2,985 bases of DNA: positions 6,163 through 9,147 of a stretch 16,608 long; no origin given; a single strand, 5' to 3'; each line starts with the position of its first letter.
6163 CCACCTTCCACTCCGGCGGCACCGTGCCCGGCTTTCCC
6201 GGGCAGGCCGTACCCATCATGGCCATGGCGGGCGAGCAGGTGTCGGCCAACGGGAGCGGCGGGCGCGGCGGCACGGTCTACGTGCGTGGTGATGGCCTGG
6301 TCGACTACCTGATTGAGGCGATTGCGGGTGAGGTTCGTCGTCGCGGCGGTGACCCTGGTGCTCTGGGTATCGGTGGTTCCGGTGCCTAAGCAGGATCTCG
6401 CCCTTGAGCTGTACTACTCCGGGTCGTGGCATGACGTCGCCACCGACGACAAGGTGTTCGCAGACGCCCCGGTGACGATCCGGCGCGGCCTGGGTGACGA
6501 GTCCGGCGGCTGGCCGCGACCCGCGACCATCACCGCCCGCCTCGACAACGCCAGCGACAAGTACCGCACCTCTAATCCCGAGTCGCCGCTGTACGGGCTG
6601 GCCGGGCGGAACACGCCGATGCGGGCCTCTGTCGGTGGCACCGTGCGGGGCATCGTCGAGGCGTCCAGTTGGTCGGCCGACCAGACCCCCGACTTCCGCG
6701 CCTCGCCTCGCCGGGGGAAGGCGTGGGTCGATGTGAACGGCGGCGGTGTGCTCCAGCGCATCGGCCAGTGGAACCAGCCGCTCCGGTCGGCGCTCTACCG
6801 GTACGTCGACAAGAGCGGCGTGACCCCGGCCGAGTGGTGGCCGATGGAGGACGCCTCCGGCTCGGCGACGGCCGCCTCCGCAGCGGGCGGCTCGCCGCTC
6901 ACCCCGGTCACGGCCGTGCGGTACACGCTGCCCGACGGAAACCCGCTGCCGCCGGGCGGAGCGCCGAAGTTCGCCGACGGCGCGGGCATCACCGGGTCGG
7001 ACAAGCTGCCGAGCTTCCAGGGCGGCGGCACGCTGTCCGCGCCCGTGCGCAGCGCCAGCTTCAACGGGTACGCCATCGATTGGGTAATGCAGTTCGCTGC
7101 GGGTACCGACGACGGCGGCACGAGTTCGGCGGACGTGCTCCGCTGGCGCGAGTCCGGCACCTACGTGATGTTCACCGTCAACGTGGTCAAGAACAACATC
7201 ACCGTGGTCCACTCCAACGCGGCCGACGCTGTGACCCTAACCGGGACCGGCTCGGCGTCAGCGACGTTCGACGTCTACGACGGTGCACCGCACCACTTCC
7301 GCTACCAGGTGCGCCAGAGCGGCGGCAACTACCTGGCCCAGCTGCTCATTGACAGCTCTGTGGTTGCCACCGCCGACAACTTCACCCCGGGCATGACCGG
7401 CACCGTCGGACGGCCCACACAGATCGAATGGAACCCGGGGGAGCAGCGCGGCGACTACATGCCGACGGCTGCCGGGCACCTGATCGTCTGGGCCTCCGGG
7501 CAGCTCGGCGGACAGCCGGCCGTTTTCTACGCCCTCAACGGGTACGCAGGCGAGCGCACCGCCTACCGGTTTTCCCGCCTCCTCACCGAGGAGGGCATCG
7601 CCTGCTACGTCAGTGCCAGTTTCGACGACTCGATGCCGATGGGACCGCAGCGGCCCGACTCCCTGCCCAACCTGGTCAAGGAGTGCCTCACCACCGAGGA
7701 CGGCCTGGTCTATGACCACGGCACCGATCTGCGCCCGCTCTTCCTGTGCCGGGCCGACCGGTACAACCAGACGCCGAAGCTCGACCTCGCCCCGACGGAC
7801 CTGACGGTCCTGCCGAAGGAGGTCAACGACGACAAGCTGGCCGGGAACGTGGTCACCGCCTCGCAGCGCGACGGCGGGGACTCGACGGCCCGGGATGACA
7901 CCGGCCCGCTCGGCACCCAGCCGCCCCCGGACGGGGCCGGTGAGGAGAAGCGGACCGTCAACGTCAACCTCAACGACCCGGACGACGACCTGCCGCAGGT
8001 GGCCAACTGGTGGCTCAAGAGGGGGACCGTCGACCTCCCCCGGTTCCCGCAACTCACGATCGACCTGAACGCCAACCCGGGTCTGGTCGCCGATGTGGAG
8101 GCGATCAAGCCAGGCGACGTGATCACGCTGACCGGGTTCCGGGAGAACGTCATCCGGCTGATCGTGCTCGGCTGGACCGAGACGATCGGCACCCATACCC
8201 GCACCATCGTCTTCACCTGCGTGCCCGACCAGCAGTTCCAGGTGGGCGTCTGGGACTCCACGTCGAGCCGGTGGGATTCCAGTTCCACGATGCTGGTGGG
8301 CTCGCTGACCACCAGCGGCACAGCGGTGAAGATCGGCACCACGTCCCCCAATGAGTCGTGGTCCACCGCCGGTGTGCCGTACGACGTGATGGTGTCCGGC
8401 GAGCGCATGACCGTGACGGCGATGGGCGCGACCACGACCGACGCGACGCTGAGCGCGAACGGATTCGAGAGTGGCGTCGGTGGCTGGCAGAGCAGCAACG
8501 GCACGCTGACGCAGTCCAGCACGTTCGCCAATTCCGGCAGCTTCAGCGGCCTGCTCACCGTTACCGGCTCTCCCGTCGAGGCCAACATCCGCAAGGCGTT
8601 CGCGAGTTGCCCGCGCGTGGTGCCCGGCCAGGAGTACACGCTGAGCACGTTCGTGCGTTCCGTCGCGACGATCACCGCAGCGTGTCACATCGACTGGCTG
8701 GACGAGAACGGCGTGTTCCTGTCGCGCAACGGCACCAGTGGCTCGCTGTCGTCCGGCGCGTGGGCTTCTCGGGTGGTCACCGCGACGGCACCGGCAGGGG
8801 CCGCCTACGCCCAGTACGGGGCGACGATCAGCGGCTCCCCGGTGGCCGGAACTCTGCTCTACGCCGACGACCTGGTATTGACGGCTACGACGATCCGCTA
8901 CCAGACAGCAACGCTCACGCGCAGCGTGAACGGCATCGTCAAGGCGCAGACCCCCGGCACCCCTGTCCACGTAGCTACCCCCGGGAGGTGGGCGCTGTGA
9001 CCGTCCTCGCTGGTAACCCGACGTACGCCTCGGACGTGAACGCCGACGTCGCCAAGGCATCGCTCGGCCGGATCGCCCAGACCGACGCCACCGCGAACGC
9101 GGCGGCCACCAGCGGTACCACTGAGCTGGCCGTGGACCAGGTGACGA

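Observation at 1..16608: Complete 16.5 kb circular mini-siphovirus-like element with integrase but no recognisable endolysin, repressor or replication enzymes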

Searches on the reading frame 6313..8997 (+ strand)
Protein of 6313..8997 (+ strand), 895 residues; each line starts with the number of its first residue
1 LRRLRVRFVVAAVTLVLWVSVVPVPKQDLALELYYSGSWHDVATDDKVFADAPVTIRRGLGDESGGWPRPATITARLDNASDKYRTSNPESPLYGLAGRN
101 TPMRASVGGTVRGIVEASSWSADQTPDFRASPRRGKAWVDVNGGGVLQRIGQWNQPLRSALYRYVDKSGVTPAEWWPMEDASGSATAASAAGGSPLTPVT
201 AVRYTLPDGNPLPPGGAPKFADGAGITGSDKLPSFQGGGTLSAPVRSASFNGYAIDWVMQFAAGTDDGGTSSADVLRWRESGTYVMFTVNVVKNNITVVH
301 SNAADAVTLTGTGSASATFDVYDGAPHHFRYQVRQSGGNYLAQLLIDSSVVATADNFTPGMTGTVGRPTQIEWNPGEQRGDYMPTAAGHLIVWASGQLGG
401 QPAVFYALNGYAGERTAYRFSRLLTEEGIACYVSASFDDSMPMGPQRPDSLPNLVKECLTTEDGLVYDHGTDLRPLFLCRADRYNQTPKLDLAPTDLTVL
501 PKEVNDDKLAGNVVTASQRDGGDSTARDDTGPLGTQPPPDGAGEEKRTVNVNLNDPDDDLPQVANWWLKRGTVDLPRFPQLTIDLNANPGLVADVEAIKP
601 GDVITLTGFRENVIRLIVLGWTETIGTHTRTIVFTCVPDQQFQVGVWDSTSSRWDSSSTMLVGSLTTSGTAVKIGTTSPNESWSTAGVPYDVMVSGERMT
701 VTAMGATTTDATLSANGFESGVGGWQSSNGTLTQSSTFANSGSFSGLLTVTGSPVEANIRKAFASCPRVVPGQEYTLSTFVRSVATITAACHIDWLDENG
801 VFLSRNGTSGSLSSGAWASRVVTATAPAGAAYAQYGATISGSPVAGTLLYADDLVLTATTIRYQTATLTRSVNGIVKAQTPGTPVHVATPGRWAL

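Call 8: search_protein_families(library=pfam, max_evalue=0.01, proteins=[window:6313-8997:+])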
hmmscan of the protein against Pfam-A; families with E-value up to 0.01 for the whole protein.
window:6313-8997:+ (895 aa): 0 families

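Call 10: search_protein_families(library=phrogs, max_evalue=0.01, proteins=[window:6313-8997:+])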
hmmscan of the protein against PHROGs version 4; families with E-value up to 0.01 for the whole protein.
window:6313-8997:+ (895 aa): 2 families
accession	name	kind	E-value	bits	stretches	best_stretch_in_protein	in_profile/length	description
phrog_5313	-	unknown function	9.9e-121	405.7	3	136-716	458-1027/1052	-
phrog_24476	-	other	1.3e-41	143.4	2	503-652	446-600/1066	phosphodiesterase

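Call 36: search_solved_structures(query=window:6313-8997:+, max_evalue=1)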
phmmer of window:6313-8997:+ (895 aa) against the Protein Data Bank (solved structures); distinct sequences matched with E-value up to 1: 1.
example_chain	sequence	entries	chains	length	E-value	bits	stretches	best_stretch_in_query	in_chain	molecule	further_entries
9f5x_X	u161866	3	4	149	0.34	11.9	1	366-461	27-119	ASHI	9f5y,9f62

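Call 39: find_homologous_proteins(query=window:6382-8997:+, max_evalue=1e-20)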
Query window:6382-8997:+ (872 aa): 214 proteins with E <= 1e-20 among 8000 candidates; the best 120 are listed.
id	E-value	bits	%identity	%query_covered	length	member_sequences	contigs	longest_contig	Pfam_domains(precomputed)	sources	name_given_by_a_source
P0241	0.0e+0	1981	100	100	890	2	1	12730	-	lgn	-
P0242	0.0e+0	1434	72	100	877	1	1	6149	PF02018.24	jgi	-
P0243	0.0e+0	1285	80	78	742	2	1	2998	-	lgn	-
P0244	0.0e+0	1261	78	79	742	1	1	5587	-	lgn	-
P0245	0.0e+0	1222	77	79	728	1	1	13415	-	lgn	-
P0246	0.0e+0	1221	75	81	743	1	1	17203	-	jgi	jgi:hypothetical protein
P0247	0.0e+0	1172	73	80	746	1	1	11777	-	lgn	-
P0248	0.0e+0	1160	73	78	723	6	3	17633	-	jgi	jgi:hypothetical protein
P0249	0.0e+0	1140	71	78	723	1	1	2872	-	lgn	-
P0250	0.0e+0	1139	73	78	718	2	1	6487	-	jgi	jgi:hypothetical protein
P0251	0.0e+0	1125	70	81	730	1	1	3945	-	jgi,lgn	jgi:hypothetical protein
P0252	0.0e+0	1103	70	79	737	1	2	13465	-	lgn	-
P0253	0.0e+0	1087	69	78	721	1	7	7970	-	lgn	-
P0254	0.0e+0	1076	69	78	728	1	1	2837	-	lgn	-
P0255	0.0e+0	1073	69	79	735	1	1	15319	-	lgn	-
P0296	3.3e-184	632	43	100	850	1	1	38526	PF02018.24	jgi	-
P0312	6.7e-169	582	41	100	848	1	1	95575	PF02018.24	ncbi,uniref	ncbi:carbohydrate binding domain-containing protein [Actinoplanes sp. NPDC051861]|uniref:carbohydrat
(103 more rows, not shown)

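Call 41: find_encoding_contigs(protein=P0312, flank=10000, max_places=2)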
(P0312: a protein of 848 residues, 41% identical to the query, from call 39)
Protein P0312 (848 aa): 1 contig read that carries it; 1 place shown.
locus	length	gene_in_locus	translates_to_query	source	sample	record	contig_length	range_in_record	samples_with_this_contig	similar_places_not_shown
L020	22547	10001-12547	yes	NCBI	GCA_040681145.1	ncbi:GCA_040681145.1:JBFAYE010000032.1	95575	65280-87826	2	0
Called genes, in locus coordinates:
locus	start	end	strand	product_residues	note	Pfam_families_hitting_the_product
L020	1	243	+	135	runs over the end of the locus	PF23931:Terminase_6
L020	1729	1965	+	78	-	-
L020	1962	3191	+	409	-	PF04860:Phage_portal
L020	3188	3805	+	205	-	PF04586:Peptidase_S78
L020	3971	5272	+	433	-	PF05065:Phage_capsid (weak)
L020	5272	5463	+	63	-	-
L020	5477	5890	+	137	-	-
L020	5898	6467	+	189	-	-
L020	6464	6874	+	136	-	-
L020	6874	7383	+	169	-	-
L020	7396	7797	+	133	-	-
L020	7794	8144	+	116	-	-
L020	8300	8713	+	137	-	-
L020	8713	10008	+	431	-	-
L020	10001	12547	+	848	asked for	PF02018:CBM_4_9 (weak)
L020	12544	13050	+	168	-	-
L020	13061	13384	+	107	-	-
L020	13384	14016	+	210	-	-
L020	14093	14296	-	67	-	-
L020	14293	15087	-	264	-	PF04672:Methyltransf_19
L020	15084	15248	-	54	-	-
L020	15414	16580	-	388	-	PF01381:HTH_3, PF13560:HTH_31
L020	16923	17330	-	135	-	PF21848:DUF6907 (weak)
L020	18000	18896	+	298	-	-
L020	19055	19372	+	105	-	-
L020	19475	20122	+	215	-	PF21848:DUF6907 (weak)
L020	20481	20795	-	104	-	PF02604:PhdYeFM_antitox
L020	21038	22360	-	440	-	PF01234:NNMT_PNMT_TEMT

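Call 56: search_dna_similar(query=window:6382-8997:+, collection=phages, mode=protein, max_rows=15)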
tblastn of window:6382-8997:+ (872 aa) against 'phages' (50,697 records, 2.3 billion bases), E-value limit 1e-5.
Records with a match: 38; places in all: 38; records where one place covers at least 80% of the query: 18.
Best place of each record, by identity: <60% 38.
By first word of the organism name: Streptomyces 35; Actinoplanes 2; Thermobifida 1.
By host as written in the record: Streptomyces sanglieri UNT16F27A 16; Streptomyces griseus ATCC 10137 5; Streptomyces viridochromogenes DSM40736 5; Streptomyces platensis MJ1A1 2; Streptomyces avermitilis 2; Streptomyces venezuelae ATCC 10712 2; Thermobifida fusca NTU22 1; Streptomyces coelicolor M600 1; and 4 more.
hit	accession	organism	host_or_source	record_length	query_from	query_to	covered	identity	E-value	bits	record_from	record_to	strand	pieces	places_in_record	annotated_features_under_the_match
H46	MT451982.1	Streptomyces phage Cumberbatch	Streptomyces sanglieri UNT16F27A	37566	1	799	89%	28.0%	3e-31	199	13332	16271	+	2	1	18: hypothetical protein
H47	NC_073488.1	Streptomyces phage Cumberbatch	Streptomyces sanglieri UNT16F27A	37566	1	799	89%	28.0%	3e-31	199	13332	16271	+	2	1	18: hypothetical protein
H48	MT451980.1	Streptomyces phage Ignacio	Streptomyces sanglieri UNT16F27A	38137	1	799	89%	27.8%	8e-35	209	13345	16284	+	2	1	18: hypothetical protein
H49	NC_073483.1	Streptomyces phage Ignacio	Streptomyces sanglieri UNT16F27A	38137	1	799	89%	27.8%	8e-35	209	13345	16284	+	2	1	18: hypothetical protein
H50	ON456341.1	Streptomyces phage HFrancette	Streptomyces sanglieri UNT16F27A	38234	1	799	89%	27.8%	8e-35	209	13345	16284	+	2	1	18: hypothetical protein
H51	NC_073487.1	Streptomyces phage HFrancette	Streptomyces sanglieri UNT16F27A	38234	1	799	89%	27.8%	8e-35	209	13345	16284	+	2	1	18: hypothetical protein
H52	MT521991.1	Streptomyces phage Eklok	Streptomyces sanglieri UNT16F27A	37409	1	799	89%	27.7%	6e-31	199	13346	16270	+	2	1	18: hypothetical protein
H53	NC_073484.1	Streptomyces phage Eklok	Streptomyces sanglieri UNT16F27A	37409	1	799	89%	27.7%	6e-31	199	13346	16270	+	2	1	18: hypothetical protein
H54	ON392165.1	Streptomyces phage Eastland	Streptomyces sanglieri UNT16F27A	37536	1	799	89%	27.7%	6e-31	199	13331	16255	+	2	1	18: hypothetical protein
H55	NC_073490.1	Streptomyces phage Eastland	Streptomyces sanglieri UNT16F27A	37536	1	799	89%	27.7%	6e-31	199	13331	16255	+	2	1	18: hypothetical protein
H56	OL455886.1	Streptomyces phage Piccadilly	Streptomyces sanglieri UNT16F27A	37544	1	799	89%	27.7%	6e-31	199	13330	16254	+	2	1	18: hypothetical protein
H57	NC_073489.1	Streptomyces phage Piccadilly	Streptomyces sanglieri UNT16F27A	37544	1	799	89%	27.7%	6e-31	199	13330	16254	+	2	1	18: hypothetical protein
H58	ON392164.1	Streptomyces phage AxeJC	Streptomyces sanglieri UNT16F27A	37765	1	799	89%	27.7%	6e-31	199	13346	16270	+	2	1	18: hypothetical protein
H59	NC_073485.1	Streptomyces phage AxeJC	Streptomyces sanglieri UNT16F27A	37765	1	799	89%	27.7%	6e-31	199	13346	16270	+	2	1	18: hypothetical protein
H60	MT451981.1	Streptomyces phage Vondra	Streptomyces sanglieri UNT16F27A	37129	1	799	89%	27.5%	6e-34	207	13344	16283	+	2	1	18: hypothetical protein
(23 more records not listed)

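Call 60: search_protein_families(library=phrogs, max_evalue=0.01, proteins=[L020:13384-14013:+])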
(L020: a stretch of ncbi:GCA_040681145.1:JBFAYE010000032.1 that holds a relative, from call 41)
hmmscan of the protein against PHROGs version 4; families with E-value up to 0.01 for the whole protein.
L020:13384-14013:+ (210 aa): 1 family
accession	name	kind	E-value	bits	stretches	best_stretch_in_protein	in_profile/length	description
phrog_32486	-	unknown function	6.7e-13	49.7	1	6-132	12-128/170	-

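Call 61: predict_structure(alignment_id=A2)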
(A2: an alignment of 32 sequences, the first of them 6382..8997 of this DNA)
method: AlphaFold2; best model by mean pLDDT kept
length: 872 residues; sequences in the alignment: 32
mean_pLDDT: 78.1   pTM: 0.70
mean pLDDT of the five models: 78.1, 74.7, 73.8, 72.6, 72.1
residues with pLDDT >= 90: 267; 70-90: 392; 50-70: 132; < 50: 81
segments of 3 or more residues with pLDDT < 50: 508-512, 618-630, 688-733, 738-741, 833-836
pLDDT, mean of each block of 10 residues (from residue 1): 76 87 60 86 83 83 86 90 90 89 52 76 93 92 91 91 90 86 74 80 79 90 91 92 69 91 90 91 85 90 91 83 89 70 89 87 92 90 88 96 95 90 93 93 91 91 85 86 64 89 67 59 88 87 71 79 89 92 73 90 88 70 38 67 85 73 78 79 64 28 22 32 43 49 59 73 78 79 81 73 77 69 62 56 81 71 62 36
secondary structure, 60 per line:
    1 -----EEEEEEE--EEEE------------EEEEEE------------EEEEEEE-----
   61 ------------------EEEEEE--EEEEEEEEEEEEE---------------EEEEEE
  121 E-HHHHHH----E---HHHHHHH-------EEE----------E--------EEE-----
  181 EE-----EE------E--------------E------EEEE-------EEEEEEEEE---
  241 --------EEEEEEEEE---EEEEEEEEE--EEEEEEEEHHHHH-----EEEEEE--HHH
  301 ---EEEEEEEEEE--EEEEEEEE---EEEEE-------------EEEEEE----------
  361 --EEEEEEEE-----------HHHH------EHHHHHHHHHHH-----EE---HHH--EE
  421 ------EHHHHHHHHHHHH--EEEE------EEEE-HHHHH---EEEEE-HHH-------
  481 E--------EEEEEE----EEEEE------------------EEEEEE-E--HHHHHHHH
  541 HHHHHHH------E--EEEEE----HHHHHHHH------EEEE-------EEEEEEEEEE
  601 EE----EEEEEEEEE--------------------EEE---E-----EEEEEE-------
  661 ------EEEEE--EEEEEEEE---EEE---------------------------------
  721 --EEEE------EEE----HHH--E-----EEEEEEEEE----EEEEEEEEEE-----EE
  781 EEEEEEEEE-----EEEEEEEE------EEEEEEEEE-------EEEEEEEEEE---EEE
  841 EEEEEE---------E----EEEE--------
elements in order (helices of 4 or more, strands of 3 or more residues): E6-12 E15-18 E31-36 E49-55 E79-84 E87-99 E115-121 H123-128 H137-143 E151-153 E173-175 E218-221 E229-237 E249-257 E261-269 E272-279 H280-284 E290-295 E304-313 E316-323 E327-331 E345-350 E363-370 H382-385 H393-403 H428-439 E442-445 E452-455 H457-461 E465-469 E490-495 E500-504 E523-528 H533-547 E557-561 H566-573 E580-583 E591-602 E607-615 E636-638 E648-653 E667-671 E674-681 E685-687 E723-726 E733-735 E751-759 E764-773 E779-789 E795-802 E809-817 E825-834 E838-846 E861-864

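Call 64: fold_search(model_id=the predicted structure, library=pdb)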
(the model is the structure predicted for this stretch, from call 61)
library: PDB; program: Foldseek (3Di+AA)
matches with E <= 10: 1661; with E <= 0.001: 115
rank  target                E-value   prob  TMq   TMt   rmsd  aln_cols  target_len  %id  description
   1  7zhj_b                3.0e-11  1.00  0.33  0.30  41.7      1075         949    8  Tail tip of siphophage T5 : tip proteins (released 2023-02-08)
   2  7b5h_AJ               1.4e-08  1.00  0.20  0.28  28.2       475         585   11  Cryo-EM structure of the contractile injection system base plate from Anabaena PCC7120 (released 2022-02-23)
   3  7aef_q                3.3e-08  1.00  0.19  0.27  28.3       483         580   10  Cryo-EM structure of an extracellular contractile injection system in marine bacterium Algoriphagus machipongonensis,  (released 2022-02-23)
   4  9h4p_BD               4.0e-08  1.00  0.18  0.17  33.8       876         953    8  Tail of full Haloferax tailed virus 1 (released 2025-08-27)
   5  7q5p_A                8.8e-08  1.00  0.19  0.26  26.7       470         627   11  Structure of VgrG1 from Pseudomonas protegens. (released 2021-12-15)
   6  9qgm_8A               4.6e-07  1.00  0.18  0.28  30.3       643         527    9  Cryo-EM structure of the PlPVC1 central spike, 3-fold symmetrized (C3), in extended state (released 2025-10-29)
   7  9mkb_iC               5.2e-07  1.00  0.17  0.35  23.8       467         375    9  Structure of the bacteriophage T4 portal-neck-tail complex (released 2025-12-24)
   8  1wth_D                5.4e-07  1.00  0.17  0.36  23.4       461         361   10  Crystal structure of gp5-S351L mutant and gp27 complex (released 2005-03-08)
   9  3cdd_A                7.8e-07  1.00  0.26  0.59   9.4       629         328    6  Crystal structure of prophage MuSo2, 43 kDa tail protein from Shewanella oneidensis (released 2008-03-11)
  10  1k28_D                1.0e-06  1.00  0.17  0.35  23.5       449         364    9  The Structure of the Bacteriophage T4 Cell-Puncturing Device (released 2002-02-06)
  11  2z6b_D                1.1e-06  1.00  0.17  0.34  24.9       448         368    9  Crystal Structure Analysis of (gp27-gp5)3 conjugated with Fe(III) protoporphyrin (released 2008-04-15)
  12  8vy2_A                1.5e-06  1.00  0.15  0.10  24.4       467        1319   10  Structure of mCELSR1 extracellular region containing CADH9-GAIN domains (released 2025-05-07)
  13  1wru                  2.2e-06  1.00  0.27  0.63   8.8       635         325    8  Structure of central hub elucidated by X-ray analysis of gene product 44; baseplate component of bacteriophage Mu (released 2005-09-20)
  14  3cdd_D                3.0e-06  1.00  0.28  0.66   8.6       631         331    6  Crystal structure of prophage MuSo2, 43 kDa tail protein from Shewanella oneidensis (released 2008-03-11)
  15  9rku_Af               3.0e-06  1.00  0.26  0.63  11.0       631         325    6  Agrobacterium phage 7-7-1 baseplate (released 2025-12-10)
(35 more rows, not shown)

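Call 66: search_protein_families(library=pfam, max_evalue=5, proteins=[window:6382-8997:+])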
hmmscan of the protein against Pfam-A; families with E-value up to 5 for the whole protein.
window:6382-8997:+ (872 aa): 2 families
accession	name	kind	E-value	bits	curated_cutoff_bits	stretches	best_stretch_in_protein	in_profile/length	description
PF12389.13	Peptidase_M73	-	0.024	14.9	22.5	1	555-582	38-65/196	Camelysin metallo-endopeptidase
PF18573.7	BclA_C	-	0.082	13.2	38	1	805-866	45-105/128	BclA C-terminal domain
